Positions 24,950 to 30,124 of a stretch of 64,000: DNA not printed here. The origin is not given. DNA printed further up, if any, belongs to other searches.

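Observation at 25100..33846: Four-gene operon: NfeD/YqiJ-like protein, flotillin (SPFH), lipoprotein and a 1,658-aa MoxR-like AAA+ giant protein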

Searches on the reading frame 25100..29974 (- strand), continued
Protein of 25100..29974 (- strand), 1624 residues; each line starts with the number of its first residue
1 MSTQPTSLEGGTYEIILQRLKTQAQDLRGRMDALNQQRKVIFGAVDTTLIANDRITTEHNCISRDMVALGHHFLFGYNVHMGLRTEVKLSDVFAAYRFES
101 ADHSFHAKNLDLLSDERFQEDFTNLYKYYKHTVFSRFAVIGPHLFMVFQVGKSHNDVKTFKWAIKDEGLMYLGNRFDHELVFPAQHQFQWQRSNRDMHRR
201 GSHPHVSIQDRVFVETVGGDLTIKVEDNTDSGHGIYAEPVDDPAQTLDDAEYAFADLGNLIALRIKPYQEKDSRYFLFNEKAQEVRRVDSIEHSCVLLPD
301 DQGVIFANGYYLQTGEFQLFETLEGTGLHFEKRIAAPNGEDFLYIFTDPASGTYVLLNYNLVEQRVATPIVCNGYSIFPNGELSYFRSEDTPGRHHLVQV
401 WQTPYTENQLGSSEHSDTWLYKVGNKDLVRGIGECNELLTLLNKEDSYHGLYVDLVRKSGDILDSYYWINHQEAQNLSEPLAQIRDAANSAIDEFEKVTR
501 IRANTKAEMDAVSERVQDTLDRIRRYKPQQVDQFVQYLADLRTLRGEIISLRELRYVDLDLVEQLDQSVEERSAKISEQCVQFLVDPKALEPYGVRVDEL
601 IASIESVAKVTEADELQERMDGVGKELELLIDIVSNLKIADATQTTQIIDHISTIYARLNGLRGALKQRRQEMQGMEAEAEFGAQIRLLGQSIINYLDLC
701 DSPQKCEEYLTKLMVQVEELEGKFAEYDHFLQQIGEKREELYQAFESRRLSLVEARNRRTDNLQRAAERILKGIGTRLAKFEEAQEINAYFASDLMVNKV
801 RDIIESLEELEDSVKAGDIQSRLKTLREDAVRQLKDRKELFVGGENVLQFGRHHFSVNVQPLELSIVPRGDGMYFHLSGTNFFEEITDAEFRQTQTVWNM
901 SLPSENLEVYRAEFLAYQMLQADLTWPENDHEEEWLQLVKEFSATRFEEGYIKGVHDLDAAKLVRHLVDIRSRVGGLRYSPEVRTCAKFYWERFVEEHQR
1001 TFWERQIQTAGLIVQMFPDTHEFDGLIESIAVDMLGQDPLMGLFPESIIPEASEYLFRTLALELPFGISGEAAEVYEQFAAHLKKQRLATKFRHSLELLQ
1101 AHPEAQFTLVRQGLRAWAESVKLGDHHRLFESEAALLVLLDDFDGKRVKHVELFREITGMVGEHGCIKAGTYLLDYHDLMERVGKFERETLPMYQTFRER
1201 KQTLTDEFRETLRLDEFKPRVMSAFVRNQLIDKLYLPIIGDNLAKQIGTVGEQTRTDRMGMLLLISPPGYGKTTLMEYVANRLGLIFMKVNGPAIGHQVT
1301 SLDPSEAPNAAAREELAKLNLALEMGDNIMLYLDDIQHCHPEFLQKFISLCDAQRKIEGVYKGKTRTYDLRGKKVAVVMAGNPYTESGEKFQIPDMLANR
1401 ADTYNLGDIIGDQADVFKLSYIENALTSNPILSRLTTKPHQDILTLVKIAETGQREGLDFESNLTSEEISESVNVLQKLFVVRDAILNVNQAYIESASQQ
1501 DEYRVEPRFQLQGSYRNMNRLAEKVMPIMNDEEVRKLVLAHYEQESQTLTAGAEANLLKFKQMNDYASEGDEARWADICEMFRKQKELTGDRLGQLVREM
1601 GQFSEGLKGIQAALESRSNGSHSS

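Call 39: find_homologous_proteins(query=L079:9995-14887:+, max_evalue=1e-10)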
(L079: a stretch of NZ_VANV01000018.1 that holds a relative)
Query L079:9995-14887:+ (1631 aa): 3848 proteins with E <= 1e-10 among 7856 candidates; the best 120 are listed.
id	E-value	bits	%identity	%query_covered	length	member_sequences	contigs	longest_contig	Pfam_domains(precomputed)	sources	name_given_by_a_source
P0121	0.0e+0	3638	100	100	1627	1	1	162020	PF12458.14,PF00004.36,PF13401.13,PF07728.21,PF25472.2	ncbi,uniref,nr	ncbi:AAA family ATPase [Acidaminobacter sp. JC074]|uniref:DNA repair ATPase n=1 Tax=Acidaminobacter 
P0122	0.0e+0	2824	77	99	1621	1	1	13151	PF12458.14,PF00004.36,PF13401.13,PF25472.2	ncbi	-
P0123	0.0e+0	2816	76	99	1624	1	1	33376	PF12458.14,PF00004.36,PF13401.13,PF07728.21,PF25472.2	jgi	-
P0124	0.0e+0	2810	76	99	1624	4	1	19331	PF12458.14,PF00004.36,PF13401.13,PF07728.21,PF25472.2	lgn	-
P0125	0.0e+0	2766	76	99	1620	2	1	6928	PF12458.14,PF00004.36,PF25472.2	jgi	-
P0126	0.0e+0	2763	75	99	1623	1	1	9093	PF12458.14,PF00004.36,PF13401.13,PF25472.2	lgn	-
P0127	0.0e+0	2755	74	99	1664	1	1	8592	PF12458.14,PF00004.36,PF13401.13,PF25472.2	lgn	-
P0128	0.0e+0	2740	75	99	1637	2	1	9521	PF12458.14,PF00004.36,PF13401.13,PF25472.2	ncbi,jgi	-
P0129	0.0e+0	2730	73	99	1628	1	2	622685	PF12458.14,PF00004.36,PF13401.13,PF25472.2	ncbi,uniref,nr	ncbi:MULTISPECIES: DNA repair ATPase [unclassified Fusibacter]|uniref:DNA repair ATPase n=1 Tax=uncl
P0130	0.0e+0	2726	74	99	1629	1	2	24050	PF12458.14,PF00004.36,PF13401.13,PF25472.2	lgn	-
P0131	0.0e+0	2714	72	99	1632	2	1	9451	PF12458.14,PF00004.36,PF13401.13,PF25472.2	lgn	-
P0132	0.0e+0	2705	73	99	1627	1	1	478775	PF12458.14,PF00004.36,PF13401.13,PF25472.2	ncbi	-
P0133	0.0e+0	2698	73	99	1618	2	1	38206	PF12458.14,PF00004.36,PF13401.13,PF25472.2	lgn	-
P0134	0.0e+0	2684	72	99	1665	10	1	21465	PF12458.14,PF00004.36,PF13401.13,PF07728.21,PF25472.2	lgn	-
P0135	0.0e+0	2678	72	99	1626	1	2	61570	PF12458.14,PF00004.36,PF13401.13,PF25472.2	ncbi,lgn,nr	ncbi:MAG: DNA repair ATPase [Clostridia bacterium]|nr:DNA repair ATPase [Clostridia bacterium]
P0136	0.0e+0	2674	73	99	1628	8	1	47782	PF12458.14,PF00004.36,PF13401.13,PF25472.2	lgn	-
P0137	0.0e+0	2674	72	100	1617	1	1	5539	PF12458.14,PF00004.36,PF13401.13,PF07728.21,PF25472.2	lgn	-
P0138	0.0e+0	2669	72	100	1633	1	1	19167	PF12458.14,PF00004.36,PF13401.13,PF25472.2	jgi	jgi:hypothetical protein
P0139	0.0e+0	2658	71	99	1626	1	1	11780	PF12458.14,PF00004.36,PF13401.13,PF25472.2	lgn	-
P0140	0.0e+0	2618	71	100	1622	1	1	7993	PF12458.14,PF00004.36,PF13401.13,PF07728.21,PF25472.2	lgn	-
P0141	0.0e+0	2604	70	99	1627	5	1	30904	PF12458.14,PF00004.36,PF13401.13,PF25472.2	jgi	jgi:hypothetical protein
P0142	0.0e+0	2595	69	100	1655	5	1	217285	PF12458.14,PF00004.36,PF13401.13,PF25472.2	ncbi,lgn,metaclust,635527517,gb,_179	metaclust:\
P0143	0.0e+0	2593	70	100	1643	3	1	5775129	PF12458.14,PF00004.36,PF13401.13,PF25472.2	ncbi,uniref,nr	ncbi:DNA repair ATPase [Oceanirhabdus sp. W0125-5]|uniref:DNA repair ATPase n=1 Tax=Oceanirhabdus sp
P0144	0.0e+0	2590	70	99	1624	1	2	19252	PF12458.14,PF00004.36,PF13401.13,PF07728.21,PF25472.2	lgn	-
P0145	0.0e+0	2583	70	100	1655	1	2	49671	PF12458.14,PF00004.36,PF13401.13,PF25472.2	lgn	-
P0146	0.0e+0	2573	72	97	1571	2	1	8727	PF12458.14,PF00004.36,PF13401.13,PF25472.2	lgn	-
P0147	0.0e+0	2572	70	99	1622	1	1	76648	PF12458.14,PF00004.36,PF13401.13,PF25472.2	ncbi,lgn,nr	ncbi:MAG: DNA repair ATPase [Clostridia bacterium]|nr:DNA repair ATPase [Clostridia bacterium]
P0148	0.0e+0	2557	69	99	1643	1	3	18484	PF12458.14,PF00004.36,PF13401.13,PF25472.2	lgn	-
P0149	0.0e+0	2555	69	100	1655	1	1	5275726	PF12458.14,PF00004.36,PF25472.2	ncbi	-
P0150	0.0e+0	2549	68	100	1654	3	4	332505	PF12458.14,PF00004.36,PF13401.13,PF25472.2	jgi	jgi:hypothetical protein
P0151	0.0e+0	2549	69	99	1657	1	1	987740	PF12458.14,PF00004.36,PF13401.13,PF25472.2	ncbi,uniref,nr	ncbi:DNA repair ATPase [Vallitalea okinawensis]|uniref:DNA repair ATPase n=1 Tax=Vallitalea okinawen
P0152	0.0e+0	2546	68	100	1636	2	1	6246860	PF12458.14,PF00004.36,PF13401.13,PF25472.2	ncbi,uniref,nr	ncbi:DNA repair ATPase [Vallitalea pronyensis]|uniref:DNA repair ATPase n=2 Tax=Vallitalea pronyensi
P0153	0.0e+0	2543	68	99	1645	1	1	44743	PF12458.14,PF00004.36,PF13401.13,PF25472.2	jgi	jgi:hypothetical protein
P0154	0.0e+0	2540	68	99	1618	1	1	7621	PF12458.14,PF00004.36,PF25472.2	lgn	-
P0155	0.0e+0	2539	68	100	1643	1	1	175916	PF12458.14,PF00004.36,PF13401.13,PF25472.2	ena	-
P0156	0.0e+0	2537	68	99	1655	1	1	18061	PF12458.14,PF00004.36,PF25472.2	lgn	-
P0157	0.0e+0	2536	69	100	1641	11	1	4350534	PF12458.14,PF00004.36,PF13401.13,PF25472.2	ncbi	-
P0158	0.0e+0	2533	68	100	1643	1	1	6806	PF12458.14,PF00004.36,PF13401.13,PF25472.2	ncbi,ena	-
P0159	0.0e+0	2529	68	99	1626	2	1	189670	PF12458.14,PF00004.36,PF13401.13,PF25472.2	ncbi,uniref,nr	ncbi:DNA repair ATPase [Mobilitalea sibirica]|uniref:DNA repair ATPase n=2 Tax=Mobilitalea sibirica 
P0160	0.0e+0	2527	68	100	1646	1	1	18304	PF12458.14,PF00004.36,PF13401.13,PF25472.2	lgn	-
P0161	0.0e+0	2525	68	99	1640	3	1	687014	PF12458.14,PF00004.36,PF13401.13,PF07728.21,PF25472.2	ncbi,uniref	ncbi:DNA repair ATPase [Clostridium sp.]|uniref:DNA repair ATPase n=1 Tax=Clostridium sp. TaxID=1506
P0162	0.0e+0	2518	68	100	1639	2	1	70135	PF12458.14,PF00004.36,PF13401.13,PF25472.2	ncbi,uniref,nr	ncbi:hypothetical protein SH1V18_43790 [Vallitalea longa]|uniref:AAA family ATPase n=1 Tax=Vallitale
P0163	0.0e+0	2516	68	99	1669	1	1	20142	PF12458.14,PF00004.36,PF13401.13,PF25472.2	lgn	-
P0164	0.0e+0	2516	68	100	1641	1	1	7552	PF12458.14,PF00004.36,PF07728.21,PF25472.2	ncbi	-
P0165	0.0e+0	2510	68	100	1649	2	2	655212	PF12458.14,PF00004.36,PF13401.13,PF07728.21,PF25472.2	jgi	jgi:hypothetical protein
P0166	0.0e+0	2509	68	99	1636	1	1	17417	PF12458.14,PF00004.36,PF13401.13,PF25472.2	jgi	jgi:hypothetical protein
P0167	0.0e+0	2503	67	99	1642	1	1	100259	PF16533.11,PF12458.14,PF00004.36,PF13401.13,PF07728.21,PF25472.2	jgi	jgi:hypothetical protein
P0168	0.0e+0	2501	68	99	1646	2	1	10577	PF12458.14,PF00004.36,PF13401.13,PF07728.21,PF25472.2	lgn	-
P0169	0.0e+0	2500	68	99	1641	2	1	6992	PF12458.14,PF00004.36,PF13401.13,PF07728.21,PF25472.2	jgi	jgi:hypothetical protein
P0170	0.0e+0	2493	67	99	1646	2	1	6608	PF12458.14,PF00004.36,PF13401.13,PF07728.21,PF25472.2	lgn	-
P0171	0.0e+0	2491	67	100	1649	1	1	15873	PF12458.14,PF00004.36,PF13401.13,PF07728.21,PF25472.2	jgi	jgi:DNA polymerase III delta prime subunit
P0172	0.0e+0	2489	67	100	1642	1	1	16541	PF12458.14,PF00004.36,PF13401.13,PF25472.2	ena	-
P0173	0.0e+0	2479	67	100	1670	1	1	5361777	PF12458.14,PF00004.36,PF13401.13,PF25472.2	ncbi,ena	-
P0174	0.0e+0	2476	67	100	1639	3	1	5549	PF12458.14,PF00004.36,PF25472.2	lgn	-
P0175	0.0e+0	2475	67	99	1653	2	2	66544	PF12458.14,PF00004.36,PF13401.13,PF07728.21,PF25472.2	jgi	jgi:hypothetical protein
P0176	0.0e+0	2474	66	99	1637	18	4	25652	PF16533.11,PF12458.14,PF00004.36,PF13401.13,PF25472.2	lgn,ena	-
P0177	0.0e+0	2467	67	99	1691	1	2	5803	PF12458.14,PF00004.36,PF13401.13,PF07728.21,PF25472.2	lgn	-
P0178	0.0e+0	2467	66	100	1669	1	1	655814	PF12458.14,PF00004.36,PF13401.13,PF07728.21,PF25472.2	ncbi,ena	-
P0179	0.0e+0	2467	66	100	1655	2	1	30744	PF12458.14,PF00004.36,PF13401.13,PF25472.2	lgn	-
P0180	0.0e+0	2460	66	99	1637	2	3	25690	PF12458.14,PF00004.36,PF13401.13,PF07728.21,PF25472.2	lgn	-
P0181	0.0e+0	2449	66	99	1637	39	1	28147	PF12458.14,PF00004.36,PF13401.13,PF07728.21,PF25472.2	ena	-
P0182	0.0e+0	2448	65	100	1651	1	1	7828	PF12458.14,PF00004.36,PF25472.2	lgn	-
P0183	0.0e+0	2444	66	100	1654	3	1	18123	PF12458.14,PF00004.36,PF13401.13,PF07728.21,PF25472.2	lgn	-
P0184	0.0e+0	2443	67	99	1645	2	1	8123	PF12458.14,PF00004.36,PF13401.13,PF07728.21,PF25472.2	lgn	-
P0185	0.0e+0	2423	65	100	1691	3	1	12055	PF12458.14,PF00004.36,PF13401.13,PF07728.21,PF25472.2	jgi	-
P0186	0.0e+0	2413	65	100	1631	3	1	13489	PF12458.14,PF00004.36,PF25472.2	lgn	-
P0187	0.0e+0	2412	66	100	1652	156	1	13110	PF12458.14,PF00004.36,PF13401.13,PF25472.2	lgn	-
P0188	0.0e+0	2404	65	100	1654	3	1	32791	PF12458.14,PF00004.36,PF25472.2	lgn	-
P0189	0.0e+0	2401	65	99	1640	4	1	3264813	PF12458.14,PF00004.36,PF25472.2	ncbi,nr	ncbi:DNA repair ATPase [Clostridium taeniosporum]|nr:DNA repair ATPase [Clostridium taeniosporum]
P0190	0.0e+0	2401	65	100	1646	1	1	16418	PF12458.14,PF00004.36,PF25472.2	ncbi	ncbi:MAG: DNA repair ATPase [Clostridium sp.]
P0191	0.0e+0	2398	65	100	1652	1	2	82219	PF12458.14,PF00004.36,PF13401.13,PF25472.2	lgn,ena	-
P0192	0.0e+0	2394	65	100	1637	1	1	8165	PF12458.14,PF00004.36,PF13401.13,PF25472.2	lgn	-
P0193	0.0e+0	2388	65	100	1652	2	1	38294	PF12458.14,PF00004.36,PF13401.13,PF25472.2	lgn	-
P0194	0.0e+0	2388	64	100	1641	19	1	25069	PF12458.14,PF00004.36,PF13401.13,PF25472.2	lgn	-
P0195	0.0e+0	2385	65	100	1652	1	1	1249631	PF12458.14,PF00004.36,PF13401.13,PF25472.2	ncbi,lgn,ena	-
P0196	0.0e+0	2384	65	100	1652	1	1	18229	PF12458.14,PF00004.36,PF13401.13,PF25472.2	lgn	-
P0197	0.0e+0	2383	65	100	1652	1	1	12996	PF12458.14,PF00004.36,PF13401.13,PF25472.2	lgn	-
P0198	0.0e+0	2380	64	99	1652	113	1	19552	PF12458.14,PF00004.36,PF13401.13,PF25472.2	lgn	-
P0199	0.0e+0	2380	65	100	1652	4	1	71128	PF12458.14,PF00004.36,PF13401.13,PF25472.2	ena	-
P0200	0.0e+0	2380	65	100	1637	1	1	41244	PF12458.14,PF00004.36,PF13401.13,PF07728.21,PF25472.2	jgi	jgi:hypothetical protein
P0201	0.0e+0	2377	64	99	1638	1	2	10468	PF12458.14,PF00004.36,PF13401.13,PF25472.2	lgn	-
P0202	0.0e+0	2374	64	99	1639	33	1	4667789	PF12458.14,PF00004.36,PF13401.13,PF25472.2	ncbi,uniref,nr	ncbi:DNA repair ATPase [Clostridium intestinale]|uniref:AAA ATPase n=1 Tax=Clostridium intestinale U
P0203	0.0e+0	2365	64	99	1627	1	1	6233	PF12458.14,PF00004.36,PF13401.13,PF07728.21,PF25472.2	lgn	-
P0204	0.0e+0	2363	64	99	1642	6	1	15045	PF12458.14,PF00004.36,PF13401.13,PF07728.21,PF25472.2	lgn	-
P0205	0.0e+0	2357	64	99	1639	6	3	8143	PF12458.14,PF00004.36,PF13401.13,PF25472.2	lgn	-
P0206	0.0e+0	2346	64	99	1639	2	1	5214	PF12458.14,PF00004.36,PF25472.2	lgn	-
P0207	0.0e+0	2339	63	99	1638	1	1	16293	PF12458.14,PF00004.36,PF25472.2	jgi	jgi:hypothetical protein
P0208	0.0e+0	2337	63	99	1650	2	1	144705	PF12458.14,PF00004.36,PF25472.2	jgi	-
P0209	0.0e+0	2335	63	99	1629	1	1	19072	PF12458.14,PF00004.36,PF13401.13,PF25472.2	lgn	-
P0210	0.0e+0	2332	62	99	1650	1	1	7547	PF12458.14,PF00004.36,PF25472.2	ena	-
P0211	0.0e+0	2326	63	99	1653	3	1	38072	PF12458.14,PF00004.36,PF25472.2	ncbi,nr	ncbi:MAG: AAA family ATPase [Lachnospiraceae bacterium]|nr:AAA family ATPase [Lachnospiraceae bacter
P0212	0.0e+0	2321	62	100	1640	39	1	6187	PF12458.14,PF00004.36,PF13401.13,PF25472.2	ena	-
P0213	0.0e+0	2320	63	99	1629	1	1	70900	PF12458.14,PF00004.36,PF13401.13,PF07728.21,PF25472.2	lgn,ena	-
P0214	0.0e+0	2305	63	100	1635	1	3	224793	PF12458.14,PF00004.36,PF13401.13,PF07728.21,PF25472.2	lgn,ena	-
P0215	0.0e+0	2303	63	100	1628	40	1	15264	PF12458.14,PF00004.36,PF25472.2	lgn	-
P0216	0.0e+0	2270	61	99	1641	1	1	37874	PF12458.14,PF00004.36,PF13401.13,PF07728.21,PF25472.2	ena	-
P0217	0.0e+0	2243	61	99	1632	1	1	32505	PF12458.14,PF00004.36,PF25472.2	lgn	-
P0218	0.0e+0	2241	61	99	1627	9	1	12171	PF12458.14,PF00004.36,PF13401.13,PF25472.2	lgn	-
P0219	0.0e+0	2240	60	100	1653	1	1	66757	PF12458.14,PF00004.36,PF25472.2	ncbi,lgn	ncbi:MAG: DNA repair ATPase [Bacillota bacterium]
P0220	0.0e+0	2228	60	100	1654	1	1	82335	PF12458.14,PF00004.36,PF07728.21,PF25472.2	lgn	-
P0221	0.0e+0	2216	59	99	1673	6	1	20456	PF12458.14,PF00004.36,PF25472.2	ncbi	-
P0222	0.0e+0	2203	60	99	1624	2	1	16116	PF12458.14,PF00004.36,PF13401.13,PF25472.2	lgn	-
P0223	0.0e+0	2199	61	99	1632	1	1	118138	PF12458.14,PF00004.36,PF25472.2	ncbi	ncbi:MAG: DNA repair ATPase [Clostridium sp.]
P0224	0.0e+0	2195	60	100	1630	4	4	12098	PF12458.14,PF00004.36,PF13401.13,PF07728.21,PF25472.2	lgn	-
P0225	0.0e+0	2193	59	100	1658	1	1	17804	PF12458.14,PF00004.36,PF07728.21,PF25472.2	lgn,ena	-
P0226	0.0e+0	2185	59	100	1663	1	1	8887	PF12458.14,PF00004.36,PF25472.2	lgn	-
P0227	0.0e+0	2179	57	99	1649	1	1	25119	PF12458.14,PF00004.36,PF25472.2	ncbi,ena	-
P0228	0.0e+0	2175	58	99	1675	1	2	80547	PF12458.14,PF00004.36,PF13401.13,PF07728.21,PF25472.2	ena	-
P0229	0.0e+0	2172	59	100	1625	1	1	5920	PF12458.14,PF00004.36,PF25472.2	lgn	-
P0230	0.0e+0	2172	58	99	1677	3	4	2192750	PF12458.14,PF00004.36,PF13401.13,PF07728.21,PF25472.2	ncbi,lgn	-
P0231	0.0e+0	2170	58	100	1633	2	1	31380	PF12458.14,PF00004.36,PF13401.13,PF25472.2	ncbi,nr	ncbi:MAG: AAA family ATPase [Clostridiales bacterium GWB2_37_7]|nr:MAG: AAA family ATPase [Clostridi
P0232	0.0e+0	2167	57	99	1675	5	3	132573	PF12458.14,PF00004.36,PF13401.13,PF07728.21,PF25472.2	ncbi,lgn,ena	-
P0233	0.0e+0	2167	58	99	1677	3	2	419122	PF12458.14,PF00004.36,PF13401.13,PF05496.19,PF07728.21,PF25472.2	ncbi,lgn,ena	-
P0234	0.0e+0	2166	58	99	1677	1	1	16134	PF12458.14,PF00004.36,PF13401.13,PF07728.21,PF25472.2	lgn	-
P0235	0.0e+0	2163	57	100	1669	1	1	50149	PF12458.14,PF00004.36,PF25472.2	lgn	-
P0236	0.0e+0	2157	57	99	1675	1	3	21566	PF12458.14,PF00004.36,PF13401.13,PF05496.19,PF25472.2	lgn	-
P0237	0.0e+0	2153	57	99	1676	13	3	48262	PF12458.14,PF00004.36,PF13401.13,PF07728.21,PF25472.2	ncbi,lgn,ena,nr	ncbi:MAG: AAA family ATPase [Clostridiaceae bacterium]|nr:AAA family ATPase [Clostridiaceae bacteriu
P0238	0.0e+0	2152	57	99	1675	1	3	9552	PF12458.14,PF00004.36,PF13401.13,PF25472.2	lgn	-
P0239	0.0e+0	2149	57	99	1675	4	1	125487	PF12458.14,PF00004.36,PF13401.13,PF05496.19,PF25472.2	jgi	-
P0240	0.0e+0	2146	66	87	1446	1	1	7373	PF12458.14,PF00004.36,PF13401.13,PF25472.2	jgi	jgi:hypothetical protein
